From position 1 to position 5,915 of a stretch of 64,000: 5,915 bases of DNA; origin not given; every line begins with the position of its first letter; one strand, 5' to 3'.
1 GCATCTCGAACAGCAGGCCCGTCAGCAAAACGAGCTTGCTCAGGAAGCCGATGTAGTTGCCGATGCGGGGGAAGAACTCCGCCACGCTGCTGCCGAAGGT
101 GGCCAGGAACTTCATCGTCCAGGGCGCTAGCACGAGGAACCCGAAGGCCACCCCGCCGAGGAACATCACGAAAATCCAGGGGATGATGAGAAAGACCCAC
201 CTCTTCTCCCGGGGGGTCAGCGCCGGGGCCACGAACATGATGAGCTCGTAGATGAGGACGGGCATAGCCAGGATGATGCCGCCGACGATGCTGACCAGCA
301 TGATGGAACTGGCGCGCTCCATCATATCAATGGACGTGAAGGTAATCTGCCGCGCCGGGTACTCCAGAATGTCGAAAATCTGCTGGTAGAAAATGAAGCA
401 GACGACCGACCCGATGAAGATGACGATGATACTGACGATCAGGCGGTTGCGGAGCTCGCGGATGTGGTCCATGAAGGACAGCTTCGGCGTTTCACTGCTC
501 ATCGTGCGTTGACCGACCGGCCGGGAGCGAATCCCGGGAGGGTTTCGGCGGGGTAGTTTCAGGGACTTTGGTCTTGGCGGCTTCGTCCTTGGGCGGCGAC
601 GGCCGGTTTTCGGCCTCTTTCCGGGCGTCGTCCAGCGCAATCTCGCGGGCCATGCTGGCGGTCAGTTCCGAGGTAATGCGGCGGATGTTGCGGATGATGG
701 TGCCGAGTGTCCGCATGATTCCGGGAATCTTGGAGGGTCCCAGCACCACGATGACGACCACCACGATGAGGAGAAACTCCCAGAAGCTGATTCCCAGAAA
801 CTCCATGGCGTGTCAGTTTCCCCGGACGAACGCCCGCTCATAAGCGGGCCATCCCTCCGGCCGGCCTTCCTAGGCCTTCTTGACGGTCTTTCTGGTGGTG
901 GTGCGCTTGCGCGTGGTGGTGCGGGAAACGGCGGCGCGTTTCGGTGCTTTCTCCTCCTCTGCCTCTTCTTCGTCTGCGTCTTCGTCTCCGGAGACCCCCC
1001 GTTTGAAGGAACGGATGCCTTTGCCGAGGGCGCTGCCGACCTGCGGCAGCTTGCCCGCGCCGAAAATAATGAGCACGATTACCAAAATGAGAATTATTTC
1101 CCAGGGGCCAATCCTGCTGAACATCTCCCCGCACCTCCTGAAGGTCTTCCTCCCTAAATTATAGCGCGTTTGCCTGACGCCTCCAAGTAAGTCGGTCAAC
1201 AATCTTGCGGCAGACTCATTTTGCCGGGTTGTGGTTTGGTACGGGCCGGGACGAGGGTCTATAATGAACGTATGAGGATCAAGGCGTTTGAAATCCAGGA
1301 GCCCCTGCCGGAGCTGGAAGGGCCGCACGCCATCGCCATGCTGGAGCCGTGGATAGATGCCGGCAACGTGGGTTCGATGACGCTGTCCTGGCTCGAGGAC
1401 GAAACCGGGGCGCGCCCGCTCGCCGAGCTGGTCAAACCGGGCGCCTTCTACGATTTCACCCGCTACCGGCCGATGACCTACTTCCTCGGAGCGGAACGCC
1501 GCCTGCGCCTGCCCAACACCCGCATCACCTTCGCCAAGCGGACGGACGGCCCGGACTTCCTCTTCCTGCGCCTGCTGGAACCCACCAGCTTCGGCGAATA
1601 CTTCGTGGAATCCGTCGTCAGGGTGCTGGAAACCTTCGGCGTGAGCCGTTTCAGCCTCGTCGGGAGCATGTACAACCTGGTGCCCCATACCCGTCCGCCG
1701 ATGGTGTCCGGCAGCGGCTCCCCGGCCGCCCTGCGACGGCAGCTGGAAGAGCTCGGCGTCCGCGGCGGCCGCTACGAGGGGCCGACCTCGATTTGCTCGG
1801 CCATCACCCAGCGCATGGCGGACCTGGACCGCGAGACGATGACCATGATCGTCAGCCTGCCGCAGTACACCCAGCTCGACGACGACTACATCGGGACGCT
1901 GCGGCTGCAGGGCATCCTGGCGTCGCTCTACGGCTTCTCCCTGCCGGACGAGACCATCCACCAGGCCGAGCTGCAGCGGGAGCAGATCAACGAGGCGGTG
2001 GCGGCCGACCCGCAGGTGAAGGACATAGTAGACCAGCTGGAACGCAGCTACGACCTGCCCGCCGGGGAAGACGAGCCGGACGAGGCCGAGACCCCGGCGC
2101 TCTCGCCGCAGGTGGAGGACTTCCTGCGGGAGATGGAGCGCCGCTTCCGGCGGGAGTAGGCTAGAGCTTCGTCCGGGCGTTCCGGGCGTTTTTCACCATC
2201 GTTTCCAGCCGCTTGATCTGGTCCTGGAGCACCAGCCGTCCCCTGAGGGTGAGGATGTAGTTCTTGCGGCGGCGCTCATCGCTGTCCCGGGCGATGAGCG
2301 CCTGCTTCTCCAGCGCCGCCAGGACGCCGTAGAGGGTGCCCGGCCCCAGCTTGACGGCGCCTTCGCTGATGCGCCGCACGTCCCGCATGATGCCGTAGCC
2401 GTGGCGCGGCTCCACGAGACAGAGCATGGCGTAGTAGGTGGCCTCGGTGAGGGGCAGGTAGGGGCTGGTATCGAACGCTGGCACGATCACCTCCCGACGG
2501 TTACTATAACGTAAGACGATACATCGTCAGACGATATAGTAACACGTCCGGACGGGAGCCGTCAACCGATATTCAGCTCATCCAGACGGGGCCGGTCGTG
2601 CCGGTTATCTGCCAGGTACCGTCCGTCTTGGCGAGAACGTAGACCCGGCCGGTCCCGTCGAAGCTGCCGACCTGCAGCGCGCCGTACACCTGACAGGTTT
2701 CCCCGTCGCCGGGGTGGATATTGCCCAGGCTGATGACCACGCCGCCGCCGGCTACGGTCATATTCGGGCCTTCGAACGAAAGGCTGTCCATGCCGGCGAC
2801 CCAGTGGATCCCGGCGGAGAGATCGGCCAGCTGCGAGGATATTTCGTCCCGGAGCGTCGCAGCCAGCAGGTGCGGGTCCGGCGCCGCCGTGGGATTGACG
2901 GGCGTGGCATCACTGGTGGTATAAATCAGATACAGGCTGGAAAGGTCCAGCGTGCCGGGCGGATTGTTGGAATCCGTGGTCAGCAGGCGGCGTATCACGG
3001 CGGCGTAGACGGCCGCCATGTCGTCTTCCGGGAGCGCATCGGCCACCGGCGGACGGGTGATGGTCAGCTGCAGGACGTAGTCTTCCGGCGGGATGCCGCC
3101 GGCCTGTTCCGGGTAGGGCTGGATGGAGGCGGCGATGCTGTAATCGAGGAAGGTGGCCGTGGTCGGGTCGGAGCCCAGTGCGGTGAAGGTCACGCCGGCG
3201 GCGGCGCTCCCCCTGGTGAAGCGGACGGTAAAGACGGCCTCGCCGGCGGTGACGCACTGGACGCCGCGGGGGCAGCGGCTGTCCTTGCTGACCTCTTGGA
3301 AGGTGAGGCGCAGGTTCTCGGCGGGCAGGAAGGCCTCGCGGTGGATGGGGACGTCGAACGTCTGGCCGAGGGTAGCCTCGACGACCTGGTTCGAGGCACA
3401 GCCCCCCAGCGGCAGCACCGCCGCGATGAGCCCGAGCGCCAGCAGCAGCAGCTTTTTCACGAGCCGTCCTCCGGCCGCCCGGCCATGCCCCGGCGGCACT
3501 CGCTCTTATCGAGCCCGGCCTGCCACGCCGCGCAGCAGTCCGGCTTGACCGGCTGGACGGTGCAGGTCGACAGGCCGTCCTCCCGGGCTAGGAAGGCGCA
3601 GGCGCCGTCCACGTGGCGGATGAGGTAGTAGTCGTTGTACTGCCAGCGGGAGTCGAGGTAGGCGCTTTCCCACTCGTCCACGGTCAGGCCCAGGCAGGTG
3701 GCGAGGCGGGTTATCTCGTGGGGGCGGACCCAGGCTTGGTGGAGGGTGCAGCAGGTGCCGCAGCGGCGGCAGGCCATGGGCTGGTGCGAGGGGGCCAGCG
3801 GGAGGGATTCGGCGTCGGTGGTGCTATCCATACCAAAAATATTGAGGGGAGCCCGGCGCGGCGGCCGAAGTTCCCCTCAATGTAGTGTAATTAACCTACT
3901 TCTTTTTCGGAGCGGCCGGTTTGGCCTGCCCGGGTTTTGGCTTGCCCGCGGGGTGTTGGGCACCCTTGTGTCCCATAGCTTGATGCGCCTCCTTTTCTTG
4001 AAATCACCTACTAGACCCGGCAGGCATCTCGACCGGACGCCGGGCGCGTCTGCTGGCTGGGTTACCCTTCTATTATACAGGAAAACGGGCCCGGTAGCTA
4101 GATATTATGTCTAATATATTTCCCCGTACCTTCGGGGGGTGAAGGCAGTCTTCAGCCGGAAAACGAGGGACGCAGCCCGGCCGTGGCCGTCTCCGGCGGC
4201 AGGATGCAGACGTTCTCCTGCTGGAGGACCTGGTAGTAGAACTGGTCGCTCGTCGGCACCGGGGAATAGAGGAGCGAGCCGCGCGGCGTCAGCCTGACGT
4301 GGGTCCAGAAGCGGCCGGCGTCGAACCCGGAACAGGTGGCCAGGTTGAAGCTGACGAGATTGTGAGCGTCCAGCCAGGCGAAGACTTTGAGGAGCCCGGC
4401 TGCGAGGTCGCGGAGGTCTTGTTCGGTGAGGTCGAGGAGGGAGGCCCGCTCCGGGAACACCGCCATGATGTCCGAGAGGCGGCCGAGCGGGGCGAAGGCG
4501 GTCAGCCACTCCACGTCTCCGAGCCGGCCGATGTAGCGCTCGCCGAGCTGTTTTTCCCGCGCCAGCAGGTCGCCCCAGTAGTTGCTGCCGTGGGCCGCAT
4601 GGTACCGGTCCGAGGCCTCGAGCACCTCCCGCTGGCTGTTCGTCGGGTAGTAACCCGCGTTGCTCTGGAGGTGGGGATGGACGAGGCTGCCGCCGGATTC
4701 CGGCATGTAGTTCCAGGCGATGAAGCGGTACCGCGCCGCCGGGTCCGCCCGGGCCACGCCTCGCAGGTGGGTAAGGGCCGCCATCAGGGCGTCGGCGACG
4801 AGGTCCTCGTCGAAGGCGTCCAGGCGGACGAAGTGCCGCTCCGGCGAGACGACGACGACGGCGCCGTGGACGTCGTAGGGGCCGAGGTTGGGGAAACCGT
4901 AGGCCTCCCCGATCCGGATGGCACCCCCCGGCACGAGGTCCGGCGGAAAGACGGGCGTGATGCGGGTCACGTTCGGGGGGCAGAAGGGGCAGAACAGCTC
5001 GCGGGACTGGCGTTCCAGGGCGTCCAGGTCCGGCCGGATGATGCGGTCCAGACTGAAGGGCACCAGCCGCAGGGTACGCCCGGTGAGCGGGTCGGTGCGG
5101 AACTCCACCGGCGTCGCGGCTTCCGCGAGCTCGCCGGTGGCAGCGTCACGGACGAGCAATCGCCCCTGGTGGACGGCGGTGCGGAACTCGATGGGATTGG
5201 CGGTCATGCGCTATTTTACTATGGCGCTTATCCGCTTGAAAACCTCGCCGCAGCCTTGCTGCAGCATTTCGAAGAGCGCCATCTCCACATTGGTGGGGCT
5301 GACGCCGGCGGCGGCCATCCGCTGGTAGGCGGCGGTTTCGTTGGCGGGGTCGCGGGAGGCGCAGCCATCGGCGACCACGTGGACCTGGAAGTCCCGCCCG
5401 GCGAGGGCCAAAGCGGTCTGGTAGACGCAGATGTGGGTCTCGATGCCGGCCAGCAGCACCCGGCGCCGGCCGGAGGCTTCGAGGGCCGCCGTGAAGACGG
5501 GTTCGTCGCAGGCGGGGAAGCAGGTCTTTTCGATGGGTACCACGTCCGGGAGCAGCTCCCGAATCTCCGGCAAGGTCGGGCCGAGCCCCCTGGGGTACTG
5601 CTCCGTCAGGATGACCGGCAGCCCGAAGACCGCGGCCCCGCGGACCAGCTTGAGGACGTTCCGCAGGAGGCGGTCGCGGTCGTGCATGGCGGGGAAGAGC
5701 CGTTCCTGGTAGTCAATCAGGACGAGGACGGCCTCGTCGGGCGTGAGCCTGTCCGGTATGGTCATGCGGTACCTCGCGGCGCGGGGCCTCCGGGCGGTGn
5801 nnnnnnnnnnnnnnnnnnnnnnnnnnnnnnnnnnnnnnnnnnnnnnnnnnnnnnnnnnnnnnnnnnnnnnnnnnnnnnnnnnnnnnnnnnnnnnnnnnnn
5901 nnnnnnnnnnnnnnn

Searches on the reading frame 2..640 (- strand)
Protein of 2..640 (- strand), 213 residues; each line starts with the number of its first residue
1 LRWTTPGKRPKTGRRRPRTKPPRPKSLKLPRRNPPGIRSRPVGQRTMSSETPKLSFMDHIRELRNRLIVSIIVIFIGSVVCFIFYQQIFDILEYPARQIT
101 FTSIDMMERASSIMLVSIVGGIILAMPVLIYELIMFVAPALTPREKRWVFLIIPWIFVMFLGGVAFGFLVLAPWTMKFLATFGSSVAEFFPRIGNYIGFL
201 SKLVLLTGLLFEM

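Call 23: search_protein_families(library=pfam, max_evalue=1, proteins=[window:2-640:-])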
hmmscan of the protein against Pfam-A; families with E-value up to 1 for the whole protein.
window:2-640:- (213 aa): 1 family
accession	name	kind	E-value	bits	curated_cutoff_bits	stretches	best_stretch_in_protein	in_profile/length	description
PF00902.23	TatC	-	1.8e-39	136.2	25.1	1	58-213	1-158/208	Sec-independent protein translocase protein (TatC)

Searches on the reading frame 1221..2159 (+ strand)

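Call 19: search_protein_families(library=pfam, proteins=[window:1221-2159:+])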
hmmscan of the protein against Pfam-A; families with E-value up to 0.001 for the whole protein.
window:1221-2159:+ (312 aa): 1 family
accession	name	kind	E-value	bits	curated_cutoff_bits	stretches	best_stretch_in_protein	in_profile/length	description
PF09754.15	PAC2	-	2.1e-28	100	25.8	1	40-259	1-214/215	PAC2 family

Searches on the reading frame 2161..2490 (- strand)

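Call 19: search_protein_families(library=pfam, proteins=[window:2161-2490:-])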
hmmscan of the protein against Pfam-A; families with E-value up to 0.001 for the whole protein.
window:2161-2490:- (109 aa): 1 family
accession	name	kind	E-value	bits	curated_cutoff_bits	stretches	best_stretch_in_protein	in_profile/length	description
PF03551.20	PadR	-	1.1e-13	51.4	27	1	27-89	8-74/75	Transcriptional regulator PadR-like family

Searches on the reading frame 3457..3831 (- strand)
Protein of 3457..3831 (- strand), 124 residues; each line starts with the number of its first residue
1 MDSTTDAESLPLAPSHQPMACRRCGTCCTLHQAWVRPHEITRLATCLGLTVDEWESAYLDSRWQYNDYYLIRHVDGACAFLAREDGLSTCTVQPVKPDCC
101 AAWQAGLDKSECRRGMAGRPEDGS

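Call 19: search_protein_families(library=pfam, proteins=[window:3457-3831:-])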
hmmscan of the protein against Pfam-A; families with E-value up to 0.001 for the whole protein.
window:3457-3831:- (124 aa): 1 family
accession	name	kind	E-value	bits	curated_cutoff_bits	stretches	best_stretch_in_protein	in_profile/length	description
PF03692.20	CxxCxxCC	-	5e-07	30.8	23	1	20-104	1-70/85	Putative zinc- or iron-chelating domain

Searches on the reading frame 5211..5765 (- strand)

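Call 19: search_protein_families(library=pfam, proteins=[window:5211-5765:-])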
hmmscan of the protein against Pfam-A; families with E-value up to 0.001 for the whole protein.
window:5211-5765:- (184 aa): 1 family
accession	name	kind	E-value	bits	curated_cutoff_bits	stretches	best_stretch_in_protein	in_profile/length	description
PF00857.26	Isochorismatase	-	3.5e-35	122.1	27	1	13-161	2-174/175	Isochorismatase domain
